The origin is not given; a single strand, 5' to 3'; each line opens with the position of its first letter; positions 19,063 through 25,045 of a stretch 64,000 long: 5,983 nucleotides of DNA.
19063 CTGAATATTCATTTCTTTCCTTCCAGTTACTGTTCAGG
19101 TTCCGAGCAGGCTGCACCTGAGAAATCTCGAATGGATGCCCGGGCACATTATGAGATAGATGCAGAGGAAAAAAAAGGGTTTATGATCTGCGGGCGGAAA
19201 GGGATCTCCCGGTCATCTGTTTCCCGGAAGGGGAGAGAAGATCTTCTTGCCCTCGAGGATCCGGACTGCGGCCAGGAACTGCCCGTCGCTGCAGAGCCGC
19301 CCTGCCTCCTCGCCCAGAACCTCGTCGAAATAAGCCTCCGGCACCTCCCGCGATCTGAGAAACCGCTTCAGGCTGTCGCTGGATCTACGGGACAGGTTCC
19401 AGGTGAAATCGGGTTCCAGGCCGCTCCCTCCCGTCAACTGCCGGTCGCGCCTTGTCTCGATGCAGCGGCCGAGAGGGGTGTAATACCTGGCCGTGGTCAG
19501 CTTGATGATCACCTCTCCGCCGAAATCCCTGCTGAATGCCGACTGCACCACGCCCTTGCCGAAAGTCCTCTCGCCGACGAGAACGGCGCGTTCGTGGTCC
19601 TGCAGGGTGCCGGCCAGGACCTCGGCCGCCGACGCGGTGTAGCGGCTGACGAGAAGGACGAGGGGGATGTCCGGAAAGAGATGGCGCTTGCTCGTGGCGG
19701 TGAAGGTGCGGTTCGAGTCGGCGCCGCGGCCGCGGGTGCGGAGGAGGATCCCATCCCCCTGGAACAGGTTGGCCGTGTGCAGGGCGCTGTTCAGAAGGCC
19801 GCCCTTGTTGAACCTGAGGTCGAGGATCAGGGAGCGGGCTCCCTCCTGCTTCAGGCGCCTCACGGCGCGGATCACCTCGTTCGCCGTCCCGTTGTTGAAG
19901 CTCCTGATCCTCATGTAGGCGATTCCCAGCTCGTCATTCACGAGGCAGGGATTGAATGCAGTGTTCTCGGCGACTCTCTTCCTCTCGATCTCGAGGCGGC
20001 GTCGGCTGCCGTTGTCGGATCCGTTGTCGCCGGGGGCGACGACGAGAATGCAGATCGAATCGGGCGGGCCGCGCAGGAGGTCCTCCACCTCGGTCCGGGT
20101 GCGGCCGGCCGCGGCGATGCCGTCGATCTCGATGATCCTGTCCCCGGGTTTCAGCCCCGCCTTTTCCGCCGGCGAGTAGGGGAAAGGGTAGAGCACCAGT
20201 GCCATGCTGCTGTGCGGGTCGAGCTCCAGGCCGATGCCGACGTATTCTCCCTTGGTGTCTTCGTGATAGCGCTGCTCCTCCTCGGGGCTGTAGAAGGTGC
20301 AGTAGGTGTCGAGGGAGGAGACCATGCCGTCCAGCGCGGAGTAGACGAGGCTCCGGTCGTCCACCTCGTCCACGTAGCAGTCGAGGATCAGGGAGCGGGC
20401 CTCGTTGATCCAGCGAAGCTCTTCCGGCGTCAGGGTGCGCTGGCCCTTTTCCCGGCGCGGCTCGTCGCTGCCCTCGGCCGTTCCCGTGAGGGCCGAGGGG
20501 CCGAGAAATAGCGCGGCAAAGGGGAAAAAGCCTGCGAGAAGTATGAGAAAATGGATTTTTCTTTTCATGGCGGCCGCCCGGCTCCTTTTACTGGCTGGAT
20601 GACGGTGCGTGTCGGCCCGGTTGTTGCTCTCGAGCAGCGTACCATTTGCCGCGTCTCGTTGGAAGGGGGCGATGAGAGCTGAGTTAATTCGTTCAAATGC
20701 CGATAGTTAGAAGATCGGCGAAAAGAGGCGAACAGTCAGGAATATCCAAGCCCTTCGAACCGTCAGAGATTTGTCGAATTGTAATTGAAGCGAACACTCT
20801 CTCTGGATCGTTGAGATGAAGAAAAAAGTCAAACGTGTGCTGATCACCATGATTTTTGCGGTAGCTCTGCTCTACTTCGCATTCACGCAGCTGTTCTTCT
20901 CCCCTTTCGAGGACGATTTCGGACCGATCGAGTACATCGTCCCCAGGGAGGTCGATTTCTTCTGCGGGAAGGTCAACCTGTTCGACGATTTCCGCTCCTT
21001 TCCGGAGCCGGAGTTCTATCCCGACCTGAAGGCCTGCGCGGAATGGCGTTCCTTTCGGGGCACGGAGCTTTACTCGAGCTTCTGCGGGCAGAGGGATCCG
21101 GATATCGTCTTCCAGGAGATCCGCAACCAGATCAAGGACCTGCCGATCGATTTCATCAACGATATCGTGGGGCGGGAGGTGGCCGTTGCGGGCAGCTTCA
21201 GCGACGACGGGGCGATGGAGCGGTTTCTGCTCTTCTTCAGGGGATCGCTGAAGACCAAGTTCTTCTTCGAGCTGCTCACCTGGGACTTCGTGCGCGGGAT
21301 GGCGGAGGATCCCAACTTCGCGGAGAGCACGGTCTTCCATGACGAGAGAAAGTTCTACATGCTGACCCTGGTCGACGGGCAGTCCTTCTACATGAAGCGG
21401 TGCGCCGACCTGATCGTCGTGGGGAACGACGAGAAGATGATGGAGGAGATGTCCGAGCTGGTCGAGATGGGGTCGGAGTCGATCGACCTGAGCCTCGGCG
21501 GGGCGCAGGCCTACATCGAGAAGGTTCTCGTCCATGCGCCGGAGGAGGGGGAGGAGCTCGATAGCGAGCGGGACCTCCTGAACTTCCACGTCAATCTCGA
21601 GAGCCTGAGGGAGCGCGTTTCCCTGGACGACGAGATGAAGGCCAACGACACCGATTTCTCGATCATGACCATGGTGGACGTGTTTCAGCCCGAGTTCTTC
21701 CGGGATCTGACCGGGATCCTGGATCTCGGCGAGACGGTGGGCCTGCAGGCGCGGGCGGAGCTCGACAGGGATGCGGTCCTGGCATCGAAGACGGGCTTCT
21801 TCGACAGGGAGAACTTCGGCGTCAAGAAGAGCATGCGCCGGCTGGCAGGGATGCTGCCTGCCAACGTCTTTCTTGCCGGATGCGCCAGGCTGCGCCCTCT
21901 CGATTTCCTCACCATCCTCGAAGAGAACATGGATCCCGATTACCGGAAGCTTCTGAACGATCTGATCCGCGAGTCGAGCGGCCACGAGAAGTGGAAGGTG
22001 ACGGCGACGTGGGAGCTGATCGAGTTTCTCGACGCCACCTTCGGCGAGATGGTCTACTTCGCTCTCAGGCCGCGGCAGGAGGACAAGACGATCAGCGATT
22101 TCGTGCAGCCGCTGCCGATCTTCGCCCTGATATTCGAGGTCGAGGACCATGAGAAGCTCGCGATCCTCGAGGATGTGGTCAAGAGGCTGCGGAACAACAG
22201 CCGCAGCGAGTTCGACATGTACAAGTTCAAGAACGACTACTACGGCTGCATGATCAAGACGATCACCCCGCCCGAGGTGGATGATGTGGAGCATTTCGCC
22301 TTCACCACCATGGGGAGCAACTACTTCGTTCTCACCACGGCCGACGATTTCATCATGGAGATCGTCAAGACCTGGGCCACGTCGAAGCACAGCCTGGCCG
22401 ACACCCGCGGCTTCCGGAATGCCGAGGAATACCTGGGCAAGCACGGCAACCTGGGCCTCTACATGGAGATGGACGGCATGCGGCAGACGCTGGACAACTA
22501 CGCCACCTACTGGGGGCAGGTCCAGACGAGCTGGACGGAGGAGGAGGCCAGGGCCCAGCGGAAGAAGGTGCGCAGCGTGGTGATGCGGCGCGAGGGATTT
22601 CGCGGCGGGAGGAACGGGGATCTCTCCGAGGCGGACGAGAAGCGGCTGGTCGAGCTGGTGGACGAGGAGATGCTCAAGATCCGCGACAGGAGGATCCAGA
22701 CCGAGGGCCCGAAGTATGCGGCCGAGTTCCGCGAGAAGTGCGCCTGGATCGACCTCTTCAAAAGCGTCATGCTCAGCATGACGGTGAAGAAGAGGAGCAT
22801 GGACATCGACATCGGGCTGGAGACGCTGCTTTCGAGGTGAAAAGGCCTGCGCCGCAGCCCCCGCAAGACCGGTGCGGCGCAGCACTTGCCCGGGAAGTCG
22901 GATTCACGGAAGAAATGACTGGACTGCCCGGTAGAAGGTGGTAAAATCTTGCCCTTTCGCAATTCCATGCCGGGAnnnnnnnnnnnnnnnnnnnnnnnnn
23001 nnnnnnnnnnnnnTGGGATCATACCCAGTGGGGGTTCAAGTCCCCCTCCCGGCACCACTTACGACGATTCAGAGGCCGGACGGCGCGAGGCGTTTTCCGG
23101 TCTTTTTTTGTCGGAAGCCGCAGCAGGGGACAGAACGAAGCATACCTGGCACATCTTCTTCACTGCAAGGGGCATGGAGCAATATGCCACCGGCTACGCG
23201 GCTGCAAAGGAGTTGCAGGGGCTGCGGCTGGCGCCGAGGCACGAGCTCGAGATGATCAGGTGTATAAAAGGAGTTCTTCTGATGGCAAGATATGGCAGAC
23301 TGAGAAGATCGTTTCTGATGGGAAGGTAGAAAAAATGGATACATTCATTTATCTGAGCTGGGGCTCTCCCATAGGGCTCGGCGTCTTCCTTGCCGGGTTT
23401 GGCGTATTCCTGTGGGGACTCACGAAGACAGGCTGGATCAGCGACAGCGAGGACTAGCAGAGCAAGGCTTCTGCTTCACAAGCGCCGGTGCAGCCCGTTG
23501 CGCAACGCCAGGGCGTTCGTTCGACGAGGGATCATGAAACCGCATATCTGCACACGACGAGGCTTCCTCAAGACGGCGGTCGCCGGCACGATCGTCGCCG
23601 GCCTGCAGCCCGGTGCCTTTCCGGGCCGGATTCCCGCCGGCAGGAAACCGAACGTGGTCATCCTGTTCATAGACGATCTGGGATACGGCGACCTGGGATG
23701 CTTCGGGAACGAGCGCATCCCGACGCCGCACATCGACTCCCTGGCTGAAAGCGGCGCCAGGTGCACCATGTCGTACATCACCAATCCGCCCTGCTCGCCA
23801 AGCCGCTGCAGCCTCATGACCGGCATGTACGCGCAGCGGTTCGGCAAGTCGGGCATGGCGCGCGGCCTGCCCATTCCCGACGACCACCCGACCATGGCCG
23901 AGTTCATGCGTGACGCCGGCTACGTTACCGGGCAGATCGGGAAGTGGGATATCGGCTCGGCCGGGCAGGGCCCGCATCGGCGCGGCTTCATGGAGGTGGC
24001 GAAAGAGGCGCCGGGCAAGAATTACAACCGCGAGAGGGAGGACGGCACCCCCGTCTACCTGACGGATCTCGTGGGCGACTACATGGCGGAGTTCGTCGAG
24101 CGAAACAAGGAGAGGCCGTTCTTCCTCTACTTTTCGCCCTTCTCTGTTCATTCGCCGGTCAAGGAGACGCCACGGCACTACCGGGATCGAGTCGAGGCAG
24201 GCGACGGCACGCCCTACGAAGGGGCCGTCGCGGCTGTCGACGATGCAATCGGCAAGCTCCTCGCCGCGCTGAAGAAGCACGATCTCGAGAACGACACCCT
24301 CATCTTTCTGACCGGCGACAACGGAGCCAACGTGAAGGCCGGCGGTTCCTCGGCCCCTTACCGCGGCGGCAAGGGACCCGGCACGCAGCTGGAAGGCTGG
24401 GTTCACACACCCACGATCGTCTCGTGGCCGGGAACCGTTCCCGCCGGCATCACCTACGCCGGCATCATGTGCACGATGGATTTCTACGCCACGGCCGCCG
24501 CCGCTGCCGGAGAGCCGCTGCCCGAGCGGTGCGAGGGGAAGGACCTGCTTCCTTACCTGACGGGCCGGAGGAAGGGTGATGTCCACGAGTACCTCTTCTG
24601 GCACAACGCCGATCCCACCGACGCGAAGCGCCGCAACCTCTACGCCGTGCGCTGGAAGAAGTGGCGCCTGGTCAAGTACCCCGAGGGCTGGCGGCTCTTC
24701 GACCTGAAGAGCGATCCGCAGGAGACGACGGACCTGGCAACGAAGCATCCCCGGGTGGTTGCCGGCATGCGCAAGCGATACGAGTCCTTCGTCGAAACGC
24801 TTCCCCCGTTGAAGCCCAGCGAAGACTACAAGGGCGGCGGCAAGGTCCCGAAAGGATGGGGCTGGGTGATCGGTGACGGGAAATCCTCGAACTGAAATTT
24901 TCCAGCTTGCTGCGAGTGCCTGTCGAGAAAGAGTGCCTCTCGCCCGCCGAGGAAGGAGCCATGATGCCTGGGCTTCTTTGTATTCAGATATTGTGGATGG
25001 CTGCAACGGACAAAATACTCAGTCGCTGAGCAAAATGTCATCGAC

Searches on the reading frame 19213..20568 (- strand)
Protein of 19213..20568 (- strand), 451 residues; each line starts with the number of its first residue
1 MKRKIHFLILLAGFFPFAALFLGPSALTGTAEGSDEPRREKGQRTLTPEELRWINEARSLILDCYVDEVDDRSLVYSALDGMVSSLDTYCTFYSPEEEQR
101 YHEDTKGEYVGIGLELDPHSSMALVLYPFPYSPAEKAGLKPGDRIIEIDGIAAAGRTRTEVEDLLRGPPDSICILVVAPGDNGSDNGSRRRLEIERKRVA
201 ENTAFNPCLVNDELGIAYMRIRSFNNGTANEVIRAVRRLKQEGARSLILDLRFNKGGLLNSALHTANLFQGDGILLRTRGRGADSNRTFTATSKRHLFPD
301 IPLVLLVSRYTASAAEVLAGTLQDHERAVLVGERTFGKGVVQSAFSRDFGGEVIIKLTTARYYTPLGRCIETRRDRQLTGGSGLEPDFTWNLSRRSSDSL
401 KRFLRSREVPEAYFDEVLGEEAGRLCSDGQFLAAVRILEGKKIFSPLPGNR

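Call 23: search_protein_families(library=pfam, proteins=[window:19213-20568:-], max_evalue=0.00001)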
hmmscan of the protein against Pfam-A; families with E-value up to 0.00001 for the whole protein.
window:19213-20568:- (451 aa): 5 families
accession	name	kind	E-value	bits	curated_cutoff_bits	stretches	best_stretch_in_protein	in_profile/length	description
PF03572.23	Peptidase_S41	-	1.1e-44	152.4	24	1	216-387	2-162/165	Peptidase family S41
PF17820.7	PDZ_6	-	1.6e-12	47.4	27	1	132-178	9-53/54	PDZ domain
PF22694.1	CtpB_N-like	-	2.5e-07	31.5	27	1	37-89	24-77/85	Activating protease CtpB N-terminal domain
PF00595.29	PDZ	-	4.4e-07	30.6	23.2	1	124-176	28-80/81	PDZ domain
PF13180.12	PDZ_2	-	9.5e-06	26.3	27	0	111-161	2-50/80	PDZ domain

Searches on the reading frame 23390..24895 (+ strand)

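Call 24: search_protein_families(library=pfam, proteins=[window:23390-24895:+], max_evalue=0.00001)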
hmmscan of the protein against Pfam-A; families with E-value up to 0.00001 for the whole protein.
window:23390-24895:+ (501 aa): 3 families
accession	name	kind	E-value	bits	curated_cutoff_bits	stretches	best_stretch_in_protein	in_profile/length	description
PF00884.28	Sulfatase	-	3.8e-50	171.4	25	1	87-374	1-300/301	Sulfatase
PF16347.10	SGSH_C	-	1.1e-14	55.3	29.3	1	338-458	16-142/154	N-sulphoglucosamine sulphohydrolase, C-terminal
PF01663.27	Phosphodiest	-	2.2e-08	34.5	23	0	276-313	184-221/342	Type I phosphodiesterase / nucleotide pyrophosphatase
